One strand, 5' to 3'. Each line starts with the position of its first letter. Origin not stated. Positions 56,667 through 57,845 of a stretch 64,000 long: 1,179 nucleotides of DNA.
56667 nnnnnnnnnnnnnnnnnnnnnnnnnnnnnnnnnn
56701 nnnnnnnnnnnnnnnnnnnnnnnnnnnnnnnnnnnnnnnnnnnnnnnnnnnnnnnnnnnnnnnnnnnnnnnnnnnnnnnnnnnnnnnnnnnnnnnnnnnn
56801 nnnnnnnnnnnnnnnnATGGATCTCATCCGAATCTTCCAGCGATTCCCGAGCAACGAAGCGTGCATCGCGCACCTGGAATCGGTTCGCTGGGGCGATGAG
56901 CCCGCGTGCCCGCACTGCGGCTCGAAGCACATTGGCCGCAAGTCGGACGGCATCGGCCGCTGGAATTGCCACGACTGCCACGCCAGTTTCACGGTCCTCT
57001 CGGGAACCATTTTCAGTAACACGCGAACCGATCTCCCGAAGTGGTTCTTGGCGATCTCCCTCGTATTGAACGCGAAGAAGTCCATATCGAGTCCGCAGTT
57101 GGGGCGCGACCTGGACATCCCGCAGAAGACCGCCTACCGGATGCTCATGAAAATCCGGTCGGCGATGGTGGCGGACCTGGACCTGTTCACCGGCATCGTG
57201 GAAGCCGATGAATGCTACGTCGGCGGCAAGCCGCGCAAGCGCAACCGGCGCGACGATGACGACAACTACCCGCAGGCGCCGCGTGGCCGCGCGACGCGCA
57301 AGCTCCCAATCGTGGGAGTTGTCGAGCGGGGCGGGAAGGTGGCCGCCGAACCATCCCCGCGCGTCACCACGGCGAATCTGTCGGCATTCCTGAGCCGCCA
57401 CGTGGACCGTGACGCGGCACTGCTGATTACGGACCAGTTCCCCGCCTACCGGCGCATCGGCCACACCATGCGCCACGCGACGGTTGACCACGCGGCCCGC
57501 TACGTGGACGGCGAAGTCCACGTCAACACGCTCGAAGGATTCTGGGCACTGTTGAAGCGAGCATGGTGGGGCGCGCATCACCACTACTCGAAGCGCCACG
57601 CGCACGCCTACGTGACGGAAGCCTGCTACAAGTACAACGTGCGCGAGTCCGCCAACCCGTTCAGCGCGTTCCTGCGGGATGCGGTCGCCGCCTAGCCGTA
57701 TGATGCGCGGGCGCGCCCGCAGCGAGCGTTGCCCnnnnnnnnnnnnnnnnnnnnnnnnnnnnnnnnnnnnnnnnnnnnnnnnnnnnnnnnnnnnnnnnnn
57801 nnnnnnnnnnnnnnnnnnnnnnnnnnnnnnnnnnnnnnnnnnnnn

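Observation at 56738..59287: IS1595-like element with 47-bp inverted repeats carrying a methyltransferase-Mrr fusion as cargo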

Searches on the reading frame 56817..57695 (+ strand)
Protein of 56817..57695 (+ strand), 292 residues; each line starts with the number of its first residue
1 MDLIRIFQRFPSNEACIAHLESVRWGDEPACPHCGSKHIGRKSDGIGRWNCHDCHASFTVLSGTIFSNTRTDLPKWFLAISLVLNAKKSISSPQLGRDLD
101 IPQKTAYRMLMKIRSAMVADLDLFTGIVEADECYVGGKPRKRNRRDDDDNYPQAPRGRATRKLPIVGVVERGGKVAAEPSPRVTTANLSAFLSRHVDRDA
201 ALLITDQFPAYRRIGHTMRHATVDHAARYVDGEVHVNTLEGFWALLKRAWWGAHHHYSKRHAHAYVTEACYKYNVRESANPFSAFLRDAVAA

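Call 4: search_protein_families(library=pfam, proteins=[window:56817-57695:+], max_evalue=0.1)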
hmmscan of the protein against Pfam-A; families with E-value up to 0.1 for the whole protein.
window:56817-57695:+ (292 aa): 6 families
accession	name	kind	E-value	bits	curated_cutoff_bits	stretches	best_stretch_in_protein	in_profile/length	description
PF12762.13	DDE_Tnp_IS1595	-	1.8e-30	106.4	27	1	126-274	4-153/153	ISXO2-like transposase domain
PF12760.12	Zn_ribbon_IS1595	-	4.3e-11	43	25.4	1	11-56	1-45/46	Transposase zinc-ribbon domain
PF09723.15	Zn_ribbon_8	-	0.0062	17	34.4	0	27-40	25-38/41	Zinc ribbon domain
PF14354.12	Lar_restr_allev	-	0.0064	17.2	28.6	1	30-59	5-36/58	Restriction alleviation protein Lar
PF01780.25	Ribosomal_L37ae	-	0.017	15.6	21.9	1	30-59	35-62/85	Ribosomal L37ae protein family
PF06602.19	Myotub-related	-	0.03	13.7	25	1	237-268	262-293/352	Myotubularin-like phosphatase domain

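Call 5: search_protein_families(library=ncbifam, proteins=[window:56817-57695:+], max_evalue=0.1)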
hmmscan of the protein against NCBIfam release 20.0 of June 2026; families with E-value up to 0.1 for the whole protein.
window:56817-57695:+ (292 aa): 9 families
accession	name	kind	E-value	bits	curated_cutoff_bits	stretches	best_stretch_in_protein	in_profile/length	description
NF033547.1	transpos_IS1595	equivalog_domain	1.8e-48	165.2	75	1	68-276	1-215/215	IS1595 family transposase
NF050000.1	IS1_IS1595_Zn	domain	7.7e-07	29.6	28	1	31-59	1-32/34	IS1/IS1595 family N-terminal zinc-binding domain-containing protein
NF048018.1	IS256_N_4Cys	domain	7.9e-07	29.6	27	1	30-58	1-31/31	transposase-like zinc-binding domain-containing protein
NF033558.1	transpos_IS1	equivalog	0.00014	21.8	100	1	31-141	1-113/199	IS1 family transposase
NF003058.0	PRK03976.1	equivalog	0.00021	21.2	87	1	29-59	37-65/91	50S ribosomal protein L37ae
TIGR00280.1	eL43_euk_arch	equivalog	0.004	17.4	95.8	1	30-59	38-65/92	50S ribosomal protein L37Ae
TIGR03655.1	anti_R_Lar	subfamily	0.019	15.2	39.6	1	31-60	4-40/55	Lar family restriction alleviation protein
TIGR02605.1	CxxC_CxxC_SSSS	subfamily_domain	0.029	14.4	31.3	0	26-41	24-39/52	FmdB family zinc ribbon protein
NF045648.2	2X_seleno_MbdU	exception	0.063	12.1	600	0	15-61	43-91/468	metal-binding double selenoprotein MbdU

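Call 23: find_homologous_proteins(query=window:56817-57695:+)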
Query window:56817-57695:+ (292 aa): 4106 proteins with E <= 0.001 among 4952 candidates; the best 120 are listed.
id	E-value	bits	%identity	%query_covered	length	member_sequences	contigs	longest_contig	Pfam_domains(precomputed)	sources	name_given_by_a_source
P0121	4.6e-201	685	100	100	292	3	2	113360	PF12760.13,PF12762.14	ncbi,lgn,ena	-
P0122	9.7e-176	602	87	99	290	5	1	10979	PF12760.13,PF12762.14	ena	-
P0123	5.6e-156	537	77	100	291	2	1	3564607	PF12760.13,PF12762.14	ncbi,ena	-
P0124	2.4e-152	525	76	100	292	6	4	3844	PF12760.13,PF12762.14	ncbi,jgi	-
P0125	2.3e-149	515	75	100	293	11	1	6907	PF12760.13,PF12762.14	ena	-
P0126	1.2e-148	513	74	100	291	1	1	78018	PF12760.13,PF12762.14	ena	-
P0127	2.8e-138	479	68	100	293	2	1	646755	PF12760.13,PF12762.14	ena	-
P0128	1.5e-136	473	69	100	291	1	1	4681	PF12760.13,PF12762.14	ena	-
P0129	2.7e-136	472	68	100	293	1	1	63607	PF12760.13,PF12762.14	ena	-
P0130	3.5e-136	472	68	100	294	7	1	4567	PF12760.13,PF12762.14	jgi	-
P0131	8.4e-135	467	67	100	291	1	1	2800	PF12760.13,PF12762.14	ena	-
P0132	1.2e-134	467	68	100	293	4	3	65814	PF12760.13,PF12762.14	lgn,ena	-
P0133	1.1e-133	464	67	100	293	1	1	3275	PF12760.13,PF12762.14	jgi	-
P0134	7.3e-132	458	68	99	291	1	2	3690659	PF12760.13,PF12762.14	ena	-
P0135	6.5e-131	455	67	100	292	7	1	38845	PF12760.13,PF12762.14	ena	-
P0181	3.0e-118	413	63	100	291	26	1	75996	PF12760.13,PF12762.14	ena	-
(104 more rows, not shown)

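Call 47: search_protein_families(library=padloc, proteins=[window:56817-57695:+], max_evalue=0.01)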
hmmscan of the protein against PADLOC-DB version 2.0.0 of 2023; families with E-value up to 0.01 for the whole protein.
window:56817-57695:+ (292 aa): 0 families

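Call 75: find_encoding_contigs(protein=P0126, flank=3500, max_places=3)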
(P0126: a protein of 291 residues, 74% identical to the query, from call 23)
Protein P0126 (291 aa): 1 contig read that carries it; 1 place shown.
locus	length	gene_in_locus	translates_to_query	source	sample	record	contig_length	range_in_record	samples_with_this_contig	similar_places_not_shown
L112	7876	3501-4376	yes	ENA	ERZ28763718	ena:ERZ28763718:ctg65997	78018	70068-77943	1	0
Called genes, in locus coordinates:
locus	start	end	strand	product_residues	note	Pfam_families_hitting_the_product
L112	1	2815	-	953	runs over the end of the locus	PF20464:MmeI_N, PF20465:MmeI_hel, PF20473:MmeI_Mtase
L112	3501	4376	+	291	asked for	PF12760:Zn_ribbon_IS1595, PF12762:DDE_Tnp_IS1595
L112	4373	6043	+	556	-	PF01555:N6_N4_Mtase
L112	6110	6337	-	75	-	-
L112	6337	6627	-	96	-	-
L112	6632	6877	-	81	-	-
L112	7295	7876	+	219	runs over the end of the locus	?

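Call 76: find_encoding_contigs(protein=P0127, flank=3500, max_places=3)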
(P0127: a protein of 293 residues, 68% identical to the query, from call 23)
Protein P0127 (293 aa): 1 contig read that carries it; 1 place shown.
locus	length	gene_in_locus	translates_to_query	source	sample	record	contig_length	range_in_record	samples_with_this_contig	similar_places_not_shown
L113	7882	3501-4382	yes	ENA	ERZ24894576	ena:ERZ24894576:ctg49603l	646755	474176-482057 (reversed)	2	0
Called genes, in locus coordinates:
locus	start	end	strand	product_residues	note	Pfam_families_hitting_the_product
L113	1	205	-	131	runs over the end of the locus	PF00355:Rieske, PF13806:Rieske_2 (weak)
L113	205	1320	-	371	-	PF04909:Amidohydro_2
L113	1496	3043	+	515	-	PF00070:Pyr_redox (faint), PF01266:DAO (weak), PF01494:FAD_binding_3 (faint), PF01593:Amino_oxidase, PF01946:Thi4 (faint), PF04820:Trp_halogenase (faint), PF12831:FAD_oxidored (weak), PF13450:NAD_binding_8, +1 more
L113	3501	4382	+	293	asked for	PF12760:Zn_ribbon_IS1595, PF12762:DDE_Tnp_IS1595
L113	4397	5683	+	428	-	PF01555:N6_N4_Mtase, PF01844:HNH, PF14279:HNH_5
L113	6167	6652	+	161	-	PF22381:Staph_reg_Sar_Rot, PF01978:TrmB (weak), PF12802:MarR_2, PF01047:MarR, PF13463:HTH_27 (weak)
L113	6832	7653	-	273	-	PF01209:Ubie_methyltran, PF05175:MTS (weak), PF13489:Methyltransf_23, PF05148:Methyltransf_8 (faint), PF13847:Methyltransf_31, PF08241:Methyltransf_11, PF08242:Methyltransf_12, PF13649:Methyltransf_25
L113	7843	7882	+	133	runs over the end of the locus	PF01850:PIN (weak)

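Call 77: find_encoding_contigs(protein=P0181, flank=3500, max_places=4)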
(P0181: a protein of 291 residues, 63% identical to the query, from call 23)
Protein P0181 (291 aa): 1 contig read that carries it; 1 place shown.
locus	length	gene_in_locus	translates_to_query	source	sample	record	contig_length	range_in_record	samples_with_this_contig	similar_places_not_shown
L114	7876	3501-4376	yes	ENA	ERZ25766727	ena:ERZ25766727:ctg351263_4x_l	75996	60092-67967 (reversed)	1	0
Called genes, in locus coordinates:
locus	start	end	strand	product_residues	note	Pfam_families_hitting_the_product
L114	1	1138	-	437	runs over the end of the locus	PF04434:SWIM (weak), PF01609:DDE_Tnp_1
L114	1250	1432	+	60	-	-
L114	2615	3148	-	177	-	PF12762:DDE_Tnp_IS1595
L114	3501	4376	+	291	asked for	PF12760:Zn_ribbon_IS1595, PF12762:DDE_Tnp_IS1595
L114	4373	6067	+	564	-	PF01555:N6_N4_Mtase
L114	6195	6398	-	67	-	-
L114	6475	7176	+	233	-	-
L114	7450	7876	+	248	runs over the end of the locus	-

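Call 78: search_protein_families(library=pfam, proteins=[L113:4397-5683:+, L112:4373-6043:+, L114:4373-6067:+], max_evalue=0.01)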
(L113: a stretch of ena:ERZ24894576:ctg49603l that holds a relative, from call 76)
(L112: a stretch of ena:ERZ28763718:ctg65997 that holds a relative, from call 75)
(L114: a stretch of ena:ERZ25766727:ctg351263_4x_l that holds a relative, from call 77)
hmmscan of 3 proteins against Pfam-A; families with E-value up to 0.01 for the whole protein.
L113:4397-5683:+ (428 aa): 6 families
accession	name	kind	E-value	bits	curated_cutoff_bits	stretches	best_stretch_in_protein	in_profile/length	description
PF01555.25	N6_N4_Mtase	-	1.2e-45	156.7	26.7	1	26-326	1-220/221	DNA methylase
PF01844.29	HNH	-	8.3e-14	51.9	21.4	1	372-417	1-47/47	HNH endonuclease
PF14279.12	HNH_5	-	2e-09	37.7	27.5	1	372-417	1-46/56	HNH endonuclease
PF02945.21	Endonuclease_7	-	5.7e-05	23.4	23.6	1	359-416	13-65/82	Recombination endonuclease VII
PF03602.21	Cons_hypoth95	-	0.0044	17.1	24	0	22-40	110-128/182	Conserved hypothetical protein 95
PF13847.12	Methyltransf_31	-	0.0062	16.7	27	0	287-332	3-51/145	Methyltransferase domain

L112:4373-6043:+ (556 aa): 1 family
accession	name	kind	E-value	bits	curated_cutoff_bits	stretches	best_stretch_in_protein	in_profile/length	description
PF01555.25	N6_N4_Mtase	-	1.4e-39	136.8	26.7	1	24-372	1-215/221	DNA methylase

L114:4373-6067:+ (564 aa): 2 families
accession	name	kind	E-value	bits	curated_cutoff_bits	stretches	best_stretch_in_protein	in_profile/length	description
PF01555.25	N6_N4_Mtase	-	3.7e-36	125.6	26.7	1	22-383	1-217/221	DNA methylase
PF05724.17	TPMT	-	0.0022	18.1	26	1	323-387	12-77/218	Thiopurine S-methyltransferase (TPMT)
